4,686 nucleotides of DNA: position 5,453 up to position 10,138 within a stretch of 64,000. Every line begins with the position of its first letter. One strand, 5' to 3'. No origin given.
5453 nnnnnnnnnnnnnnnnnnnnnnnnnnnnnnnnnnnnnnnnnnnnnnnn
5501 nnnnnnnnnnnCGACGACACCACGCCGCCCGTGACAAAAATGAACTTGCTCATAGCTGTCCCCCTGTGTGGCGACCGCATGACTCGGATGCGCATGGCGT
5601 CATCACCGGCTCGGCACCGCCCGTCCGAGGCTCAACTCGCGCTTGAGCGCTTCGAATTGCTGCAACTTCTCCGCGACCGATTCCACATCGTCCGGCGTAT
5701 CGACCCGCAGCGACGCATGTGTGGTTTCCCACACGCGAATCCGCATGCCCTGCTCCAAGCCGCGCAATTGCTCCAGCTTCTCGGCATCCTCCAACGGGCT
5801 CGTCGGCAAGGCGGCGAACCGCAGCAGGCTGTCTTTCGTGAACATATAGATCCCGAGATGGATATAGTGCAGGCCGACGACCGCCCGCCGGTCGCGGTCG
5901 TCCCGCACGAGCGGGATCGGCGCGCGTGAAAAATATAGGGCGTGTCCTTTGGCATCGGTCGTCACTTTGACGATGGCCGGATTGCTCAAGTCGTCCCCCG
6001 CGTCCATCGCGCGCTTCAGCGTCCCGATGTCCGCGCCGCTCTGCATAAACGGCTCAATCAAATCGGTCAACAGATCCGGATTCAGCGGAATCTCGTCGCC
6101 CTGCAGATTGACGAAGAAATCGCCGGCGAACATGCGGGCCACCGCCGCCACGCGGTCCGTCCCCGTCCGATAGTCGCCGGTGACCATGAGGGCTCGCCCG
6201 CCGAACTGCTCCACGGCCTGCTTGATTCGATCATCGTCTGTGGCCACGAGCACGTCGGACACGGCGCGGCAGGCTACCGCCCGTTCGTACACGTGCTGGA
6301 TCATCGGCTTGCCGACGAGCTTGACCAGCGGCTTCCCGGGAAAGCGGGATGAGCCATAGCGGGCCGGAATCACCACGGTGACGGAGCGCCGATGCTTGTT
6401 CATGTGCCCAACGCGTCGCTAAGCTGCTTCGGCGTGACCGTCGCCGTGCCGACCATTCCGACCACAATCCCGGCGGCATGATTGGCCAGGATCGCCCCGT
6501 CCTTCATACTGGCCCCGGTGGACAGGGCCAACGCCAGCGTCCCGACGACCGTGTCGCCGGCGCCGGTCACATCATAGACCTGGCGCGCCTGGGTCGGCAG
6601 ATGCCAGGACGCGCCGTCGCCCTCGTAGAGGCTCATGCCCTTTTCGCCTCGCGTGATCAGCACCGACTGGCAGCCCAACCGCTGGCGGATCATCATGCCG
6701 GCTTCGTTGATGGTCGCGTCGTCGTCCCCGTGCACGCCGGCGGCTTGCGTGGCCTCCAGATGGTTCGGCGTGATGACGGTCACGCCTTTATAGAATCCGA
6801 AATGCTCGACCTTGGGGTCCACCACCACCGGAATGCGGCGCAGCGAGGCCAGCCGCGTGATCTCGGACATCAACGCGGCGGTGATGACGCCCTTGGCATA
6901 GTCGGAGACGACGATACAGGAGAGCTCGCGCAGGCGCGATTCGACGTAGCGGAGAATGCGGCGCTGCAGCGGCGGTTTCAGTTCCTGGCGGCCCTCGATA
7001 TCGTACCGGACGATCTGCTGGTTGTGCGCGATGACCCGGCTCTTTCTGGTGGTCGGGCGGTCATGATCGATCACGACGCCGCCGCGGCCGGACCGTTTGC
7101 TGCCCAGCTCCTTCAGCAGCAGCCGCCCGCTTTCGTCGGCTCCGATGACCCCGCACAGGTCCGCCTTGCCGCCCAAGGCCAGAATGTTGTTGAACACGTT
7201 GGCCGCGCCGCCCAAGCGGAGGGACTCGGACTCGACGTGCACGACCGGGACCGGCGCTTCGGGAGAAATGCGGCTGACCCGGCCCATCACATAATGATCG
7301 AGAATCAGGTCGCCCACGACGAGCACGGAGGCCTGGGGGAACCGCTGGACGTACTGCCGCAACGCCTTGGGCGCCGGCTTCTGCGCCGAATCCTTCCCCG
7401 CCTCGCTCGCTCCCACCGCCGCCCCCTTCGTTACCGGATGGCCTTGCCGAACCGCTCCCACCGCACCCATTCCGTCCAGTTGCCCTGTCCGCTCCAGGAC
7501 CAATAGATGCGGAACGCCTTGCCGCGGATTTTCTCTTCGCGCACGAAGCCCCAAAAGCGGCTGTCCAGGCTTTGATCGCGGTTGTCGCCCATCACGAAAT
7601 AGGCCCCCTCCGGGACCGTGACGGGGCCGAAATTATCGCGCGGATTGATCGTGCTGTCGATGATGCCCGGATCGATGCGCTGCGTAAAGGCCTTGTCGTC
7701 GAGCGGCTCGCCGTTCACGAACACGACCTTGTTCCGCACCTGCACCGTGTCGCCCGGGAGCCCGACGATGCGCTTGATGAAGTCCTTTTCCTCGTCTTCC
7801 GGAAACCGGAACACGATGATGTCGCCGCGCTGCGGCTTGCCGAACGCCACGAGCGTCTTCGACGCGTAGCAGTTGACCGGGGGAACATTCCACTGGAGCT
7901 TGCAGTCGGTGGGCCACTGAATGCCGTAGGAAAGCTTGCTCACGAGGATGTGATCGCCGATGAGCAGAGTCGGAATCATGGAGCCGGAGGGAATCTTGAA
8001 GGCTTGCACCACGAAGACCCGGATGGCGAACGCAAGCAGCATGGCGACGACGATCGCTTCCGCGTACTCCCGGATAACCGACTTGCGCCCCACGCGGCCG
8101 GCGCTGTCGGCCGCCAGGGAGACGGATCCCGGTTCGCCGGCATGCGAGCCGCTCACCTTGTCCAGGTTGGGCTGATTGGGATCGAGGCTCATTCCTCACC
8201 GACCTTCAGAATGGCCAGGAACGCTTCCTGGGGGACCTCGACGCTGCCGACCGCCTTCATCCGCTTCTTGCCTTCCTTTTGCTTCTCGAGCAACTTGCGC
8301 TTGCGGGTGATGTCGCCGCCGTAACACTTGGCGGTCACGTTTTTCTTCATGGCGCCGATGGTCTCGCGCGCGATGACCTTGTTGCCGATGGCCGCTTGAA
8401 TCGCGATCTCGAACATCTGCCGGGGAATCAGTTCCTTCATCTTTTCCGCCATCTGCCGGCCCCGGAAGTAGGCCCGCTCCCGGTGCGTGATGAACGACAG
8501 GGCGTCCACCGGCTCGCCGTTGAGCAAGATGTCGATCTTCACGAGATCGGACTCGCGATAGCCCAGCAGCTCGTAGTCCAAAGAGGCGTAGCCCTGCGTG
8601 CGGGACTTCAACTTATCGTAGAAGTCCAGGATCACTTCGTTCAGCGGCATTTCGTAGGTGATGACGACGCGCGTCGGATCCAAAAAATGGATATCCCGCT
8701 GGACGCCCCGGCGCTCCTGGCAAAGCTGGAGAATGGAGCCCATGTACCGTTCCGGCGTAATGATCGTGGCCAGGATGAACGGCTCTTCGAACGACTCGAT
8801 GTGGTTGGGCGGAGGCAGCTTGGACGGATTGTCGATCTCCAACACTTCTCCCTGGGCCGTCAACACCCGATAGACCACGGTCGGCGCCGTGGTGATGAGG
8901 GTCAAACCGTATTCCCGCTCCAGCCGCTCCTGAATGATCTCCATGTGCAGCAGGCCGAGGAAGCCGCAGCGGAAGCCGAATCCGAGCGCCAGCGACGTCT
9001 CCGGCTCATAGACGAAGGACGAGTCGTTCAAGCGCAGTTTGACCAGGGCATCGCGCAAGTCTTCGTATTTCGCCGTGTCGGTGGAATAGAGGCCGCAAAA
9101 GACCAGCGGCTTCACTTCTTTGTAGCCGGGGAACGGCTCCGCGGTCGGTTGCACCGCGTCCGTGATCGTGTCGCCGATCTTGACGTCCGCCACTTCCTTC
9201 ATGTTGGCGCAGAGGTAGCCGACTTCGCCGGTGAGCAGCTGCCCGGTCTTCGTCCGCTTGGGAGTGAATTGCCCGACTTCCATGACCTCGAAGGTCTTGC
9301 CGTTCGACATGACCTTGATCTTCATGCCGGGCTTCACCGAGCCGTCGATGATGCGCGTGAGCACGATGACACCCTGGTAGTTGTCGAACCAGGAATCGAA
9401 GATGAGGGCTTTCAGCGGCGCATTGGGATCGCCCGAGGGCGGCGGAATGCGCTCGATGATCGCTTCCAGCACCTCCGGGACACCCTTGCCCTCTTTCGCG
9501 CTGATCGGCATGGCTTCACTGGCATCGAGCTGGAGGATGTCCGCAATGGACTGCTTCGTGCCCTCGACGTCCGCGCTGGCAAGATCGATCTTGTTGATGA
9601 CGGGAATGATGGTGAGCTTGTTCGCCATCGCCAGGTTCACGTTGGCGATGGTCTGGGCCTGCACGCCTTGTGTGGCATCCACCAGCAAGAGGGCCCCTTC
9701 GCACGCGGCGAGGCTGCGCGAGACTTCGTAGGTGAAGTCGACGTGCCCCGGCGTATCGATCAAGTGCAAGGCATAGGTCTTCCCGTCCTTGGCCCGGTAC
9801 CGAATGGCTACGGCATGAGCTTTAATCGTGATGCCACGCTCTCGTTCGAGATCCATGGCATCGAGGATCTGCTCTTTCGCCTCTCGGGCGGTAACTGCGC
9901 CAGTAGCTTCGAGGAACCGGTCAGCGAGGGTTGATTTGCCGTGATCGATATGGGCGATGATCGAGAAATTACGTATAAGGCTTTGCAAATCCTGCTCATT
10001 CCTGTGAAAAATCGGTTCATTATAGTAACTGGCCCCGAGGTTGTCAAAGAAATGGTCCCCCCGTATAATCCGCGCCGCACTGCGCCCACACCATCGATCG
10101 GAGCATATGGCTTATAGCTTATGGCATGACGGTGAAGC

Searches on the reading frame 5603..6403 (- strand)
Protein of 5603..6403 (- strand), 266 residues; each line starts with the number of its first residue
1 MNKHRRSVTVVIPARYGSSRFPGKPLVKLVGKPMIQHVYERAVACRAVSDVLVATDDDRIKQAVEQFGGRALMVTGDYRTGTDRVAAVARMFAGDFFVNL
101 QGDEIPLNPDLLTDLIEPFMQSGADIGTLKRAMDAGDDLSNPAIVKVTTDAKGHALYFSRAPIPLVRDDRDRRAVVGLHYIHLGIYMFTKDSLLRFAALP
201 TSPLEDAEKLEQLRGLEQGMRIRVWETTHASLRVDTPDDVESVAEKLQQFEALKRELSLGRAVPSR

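Call 7: search_protein_families(library=pfam, proteins=[window:5603-6403:-])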
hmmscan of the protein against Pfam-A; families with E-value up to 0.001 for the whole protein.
window:5603-6403:- (266 aa): 2 families
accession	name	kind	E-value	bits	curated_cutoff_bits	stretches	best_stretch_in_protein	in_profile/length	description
PF02348.25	CTP_transf_3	-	3.5e-48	164.7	22.6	1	10-222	2-217/217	Cytidylyltransferase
PF12804.13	NTP_transf_3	-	4e-10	40.5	27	1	18-166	9-141/160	MobA-like NTP transferase domain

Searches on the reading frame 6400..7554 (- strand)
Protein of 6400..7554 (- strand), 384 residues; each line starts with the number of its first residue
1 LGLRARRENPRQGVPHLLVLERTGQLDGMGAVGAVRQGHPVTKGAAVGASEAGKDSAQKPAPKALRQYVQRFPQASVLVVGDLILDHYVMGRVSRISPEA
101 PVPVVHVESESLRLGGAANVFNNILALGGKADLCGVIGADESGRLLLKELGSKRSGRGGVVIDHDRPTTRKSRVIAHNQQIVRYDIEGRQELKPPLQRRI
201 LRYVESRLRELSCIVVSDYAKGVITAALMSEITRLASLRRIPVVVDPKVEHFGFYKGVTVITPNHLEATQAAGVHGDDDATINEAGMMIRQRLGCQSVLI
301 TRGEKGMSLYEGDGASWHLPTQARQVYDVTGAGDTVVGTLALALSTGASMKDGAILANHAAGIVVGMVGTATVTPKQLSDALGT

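Call 7: search_protein_families(library=pfam, proteins=[window:6400-7554:-])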
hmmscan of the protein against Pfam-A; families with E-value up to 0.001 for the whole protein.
window:6400-7554:- (384 aa): 2 families
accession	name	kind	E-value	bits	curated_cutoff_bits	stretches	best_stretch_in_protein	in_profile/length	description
PF00294.29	PfkB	-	4.8e-39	134.9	25.8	1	76-376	3-301/302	pfkB family carbohydrate kinase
PF08543.17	Phos_pyr_kin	-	1.2e-07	31.8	27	1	257-353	119-220/246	Phosphomethylpyrimidine kinase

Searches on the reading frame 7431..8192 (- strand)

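Call 7: search_protein_families(library=pfam, proteins=[window:7431-8192:-])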
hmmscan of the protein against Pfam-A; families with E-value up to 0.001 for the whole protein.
window:7431-8192:- (253 aa): 1 family
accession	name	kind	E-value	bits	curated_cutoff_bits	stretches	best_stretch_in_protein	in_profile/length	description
PF10502.14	Peptidase_S26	-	7.2e-55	185.9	22.9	1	41-231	2-168/168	Signal peptidase, peptidase S26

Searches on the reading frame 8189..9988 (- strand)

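Call 7: search_protein_families(library=pfam, proteins=[window:8189-9988:-])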
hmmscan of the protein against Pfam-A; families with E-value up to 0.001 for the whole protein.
window:8189-9988:- (599 aa): 6 families
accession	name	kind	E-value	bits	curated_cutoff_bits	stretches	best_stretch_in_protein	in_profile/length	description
PF00009.33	GTP_EFTU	-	8.7e-55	185.7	26.5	1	5-183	3-188/188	Elongation factor Tu GTP binding domain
PF06421.17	LepA_C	-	1e-51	174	29.7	1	489-595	1-107/107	GTP-binding protein LepA C-terminus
PF00679.30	EFG_C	-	1.5e-21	76.7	27.9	1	401-486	3-87/89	Elongation factor G C-terminus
PF03144.31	GTP_EFTU_D2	-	1e-10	42.3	30.3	1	206-276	1-73/73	Elongation factor Tu domain 2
PF00071.28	Ras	-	5.4e-05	23.3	21.6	1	63-181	39-160/162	Ras family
PF22042.2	EF-G_D2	-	0.00062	20.3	27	0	191-256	1-65/84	Elongation factor G domain 2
